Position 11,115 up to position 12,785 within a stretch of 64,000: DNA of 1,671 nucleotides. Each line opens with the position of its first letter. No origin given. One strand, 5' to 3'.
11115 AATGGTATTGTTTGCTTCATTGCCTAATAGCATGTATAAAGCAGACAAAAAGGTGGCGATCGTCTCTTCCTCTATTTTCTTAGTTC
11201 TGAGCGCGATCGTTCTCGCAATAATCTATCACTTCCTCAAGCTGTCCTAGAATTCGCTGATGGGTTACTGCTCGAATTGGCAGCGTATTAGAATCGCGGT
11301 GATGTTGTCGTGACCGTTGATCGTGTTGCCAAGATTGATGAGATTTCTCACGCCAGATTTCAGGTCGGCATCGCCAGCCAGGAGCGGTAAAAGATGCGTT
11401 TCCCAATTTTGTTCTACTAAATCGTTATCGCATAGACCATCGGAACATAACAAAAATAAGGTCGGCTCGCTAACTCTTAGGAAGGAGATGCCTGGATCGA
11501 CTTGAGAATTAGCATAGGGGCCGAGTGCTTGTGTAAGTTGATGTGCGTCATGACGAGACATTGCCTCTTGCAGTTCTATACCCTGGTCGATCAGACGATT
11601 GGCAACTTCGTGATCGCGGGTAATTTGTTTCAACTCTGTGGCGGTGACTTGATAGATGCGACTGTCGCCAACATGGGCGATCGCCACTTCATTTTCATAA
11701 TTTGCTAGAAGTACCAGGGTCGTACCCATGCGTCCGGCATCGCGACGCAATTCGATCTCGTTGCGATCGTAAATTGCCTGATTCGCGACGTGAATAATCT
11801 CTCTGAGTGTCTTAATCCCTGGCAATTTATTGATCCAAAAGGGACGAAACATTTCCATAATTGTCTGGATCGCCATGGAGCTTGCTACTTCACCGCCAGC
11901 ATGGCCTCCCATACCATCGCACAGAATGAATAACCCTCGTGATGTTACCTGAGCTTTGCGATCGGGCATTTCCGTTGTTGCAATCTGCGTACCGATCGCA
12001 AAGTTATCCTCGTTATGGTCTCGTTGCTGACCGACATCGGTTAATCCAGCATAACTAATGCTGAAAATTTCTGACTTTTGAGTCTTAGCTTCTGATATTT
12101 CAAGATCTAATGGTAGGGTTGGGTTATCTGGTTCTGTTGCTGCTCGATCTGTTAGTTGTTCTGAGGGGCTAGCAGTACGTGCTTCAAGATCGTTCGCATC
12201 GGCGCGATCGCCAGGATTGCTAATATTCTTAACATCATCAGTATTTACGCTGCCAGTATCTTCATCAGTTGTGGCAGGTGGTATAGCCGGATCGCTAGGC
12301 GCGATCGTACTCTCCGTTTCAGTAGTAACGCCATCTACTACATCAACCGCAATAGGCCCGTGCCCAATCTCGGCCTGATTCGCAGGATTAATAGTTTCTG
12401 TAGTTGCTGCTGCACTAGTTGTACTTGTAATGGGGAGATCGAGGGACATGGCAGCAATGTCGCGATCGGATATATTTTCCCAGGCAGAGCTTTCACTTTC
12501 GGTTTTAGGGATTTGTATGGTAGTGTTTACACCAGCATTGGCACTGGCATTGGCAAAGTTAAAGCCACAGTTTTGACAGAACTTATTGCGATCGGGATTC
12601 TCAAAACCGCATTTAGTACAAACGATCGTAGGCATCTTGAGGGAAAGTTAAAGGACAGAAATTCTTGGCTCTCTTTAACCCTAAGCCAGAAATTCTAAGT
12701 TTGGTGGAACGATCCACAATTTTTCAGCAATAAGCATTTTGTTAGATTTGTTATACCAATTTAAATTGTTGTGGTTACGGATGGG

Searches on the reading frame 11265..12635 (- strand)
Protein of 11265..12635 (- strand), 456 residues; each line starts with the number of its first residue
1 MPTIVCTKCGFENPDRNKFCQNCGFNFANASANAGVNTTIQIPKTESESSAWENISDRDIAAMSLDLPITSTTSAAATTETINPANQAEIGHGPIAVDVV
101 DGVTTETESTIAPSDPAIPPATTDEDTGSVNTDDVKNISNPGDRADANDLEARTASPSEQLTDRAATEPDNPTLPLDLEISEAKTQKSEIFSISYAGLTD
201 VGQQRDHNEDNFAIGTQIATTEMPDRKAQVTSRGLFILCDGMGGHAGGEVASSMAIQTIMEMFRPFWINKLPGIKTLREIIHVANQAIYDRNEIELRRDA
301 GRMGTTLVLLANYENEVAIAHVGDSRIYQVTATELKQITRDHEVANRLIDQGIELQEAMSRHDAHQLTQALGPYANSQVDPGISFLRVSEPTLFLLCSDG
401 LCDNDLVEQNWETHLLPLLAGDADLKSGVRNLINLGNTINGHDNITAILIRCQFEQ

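Call 19: search_protein_families(library=pfam, proteins=[window:11265-12635:-], max_evalue=0.0001)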
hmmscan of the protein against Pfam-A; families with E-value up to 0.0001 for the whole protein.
window:11265-12635:- (456 aa): 3 families
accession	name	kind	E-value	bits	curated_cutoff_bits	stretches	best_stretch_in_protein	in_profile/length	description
PF13672.11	PP2C_2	-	6.4e-10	39.4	24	1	235-412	26-185/209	Protein phosphatase 2C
PF13240.11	Zn_Ribbon_1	-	1.4e-05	25.1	25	1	6-25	2-21/23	zinc-ribbon domain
PF00481.26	PP2C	-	2.1e-05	24.8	20.3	1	205-347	12-145/255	Protein phosphatase 2C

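Call 36: search_protein_families(library=ncbifam, proteins=[window:11265-12635:-], max_evalue=0.00001)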
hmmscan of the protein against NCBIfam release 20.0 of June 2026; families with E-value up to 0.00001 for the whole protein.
window:11265-12635:- (456 aa): 2 families
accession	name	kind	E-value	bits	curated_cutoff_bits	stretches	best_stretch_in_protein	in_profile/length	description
NF011149.0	PRK14559.1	equivalog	5.6e-122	408.6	374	1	160-453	346-632/642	serine/threonine phosphatase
NF033484.1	Stp1_PP2C_phos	equivalog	1.6e-52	178.4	230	1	199-450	2-231/232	Stp1/IreP family PP2C-type Ser/Thr phosphatase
